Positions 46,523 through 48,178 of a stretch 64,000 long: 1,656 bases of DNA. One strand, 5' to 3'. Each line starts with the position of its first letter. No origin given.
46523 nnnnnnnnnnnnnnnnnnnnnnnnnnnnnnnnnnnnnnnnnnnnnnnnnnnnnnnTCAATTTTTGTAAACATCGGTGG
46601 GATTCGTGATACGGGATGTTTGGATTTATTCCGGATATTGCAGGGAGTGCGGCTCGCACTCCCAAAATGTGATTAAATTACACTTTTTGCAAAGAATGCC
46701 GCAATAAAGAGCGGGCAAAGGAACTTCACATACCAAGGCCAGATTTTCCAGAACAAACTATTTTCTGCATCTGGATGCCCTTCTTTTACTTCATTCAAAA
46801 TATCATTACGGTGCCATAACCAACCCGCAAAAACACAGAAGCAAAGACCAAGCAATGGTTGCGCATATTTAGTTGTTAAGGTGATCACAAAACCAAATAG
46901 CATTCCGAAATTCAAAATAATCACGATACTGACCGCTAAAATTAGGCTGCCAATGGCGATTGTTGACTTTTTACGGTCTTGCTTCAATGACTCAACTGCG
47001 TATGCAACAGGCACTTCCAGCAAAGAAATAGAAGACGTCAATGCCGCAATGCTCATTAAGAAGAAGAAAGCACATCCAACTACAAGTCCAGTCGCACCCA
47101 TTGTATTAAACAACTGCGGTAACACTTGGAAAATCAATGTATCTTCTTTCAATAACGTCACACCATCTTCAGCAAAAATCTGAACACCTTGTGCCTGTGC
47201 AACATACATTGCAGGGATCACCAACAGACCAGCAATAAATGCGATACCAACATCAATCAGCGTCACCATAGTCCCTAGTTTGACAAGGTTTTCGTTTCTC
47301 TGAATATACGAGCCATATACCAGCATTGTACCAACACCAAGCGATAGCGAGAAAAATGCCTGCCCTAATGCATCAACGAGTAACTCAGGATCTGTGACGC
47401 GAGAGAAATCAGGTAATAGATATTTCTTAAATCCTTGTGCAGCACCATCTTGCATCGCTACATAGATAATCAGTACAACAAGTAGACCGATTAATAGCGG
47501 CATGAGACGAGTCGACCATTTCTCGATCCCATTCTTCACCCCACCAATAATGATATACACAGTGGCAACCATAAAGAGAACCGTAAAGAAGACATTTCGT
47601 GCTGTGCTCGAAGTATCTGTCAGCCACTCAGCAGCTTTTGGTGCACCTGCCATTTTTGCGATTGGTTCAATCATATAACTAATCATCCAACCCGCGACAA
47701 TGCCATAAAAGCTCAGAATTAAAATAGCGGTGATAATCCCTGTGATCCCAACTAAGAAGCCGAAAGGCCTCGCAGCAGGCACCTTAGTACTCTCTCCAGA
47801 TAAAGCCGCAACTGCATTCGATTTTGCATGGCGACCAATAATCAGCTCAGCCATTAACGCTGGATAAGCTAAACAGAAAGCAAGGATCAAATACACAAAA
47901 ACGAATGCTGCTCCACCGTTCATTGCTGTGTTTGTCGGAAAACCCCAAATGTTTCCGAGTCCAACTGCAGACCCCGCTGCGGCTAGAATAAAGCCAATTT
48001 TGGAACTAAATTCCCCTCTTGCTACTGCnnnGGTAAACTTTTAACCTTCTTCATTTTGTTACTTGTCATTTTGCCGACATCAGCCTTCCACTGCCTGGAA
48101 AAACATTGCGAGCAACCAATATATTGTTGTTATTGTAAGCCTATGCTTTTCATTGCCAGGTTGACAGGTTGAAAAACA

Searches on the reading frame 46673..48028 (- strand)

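Call 91: search_protein_families(library=pfam, proteins=[window:46673-48028:-], max_evalue=0.01)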
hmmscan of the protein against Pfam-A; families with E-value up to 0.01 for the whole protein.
window:46673-48028:- (451 aa): 1 family
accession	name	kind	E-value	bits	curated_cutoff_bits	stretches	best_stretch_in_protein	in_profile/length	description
PF00209.24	SNF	-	4.5e-47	161.4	27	2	150-450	186-481/524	Sodium:neurotransmitter symporter family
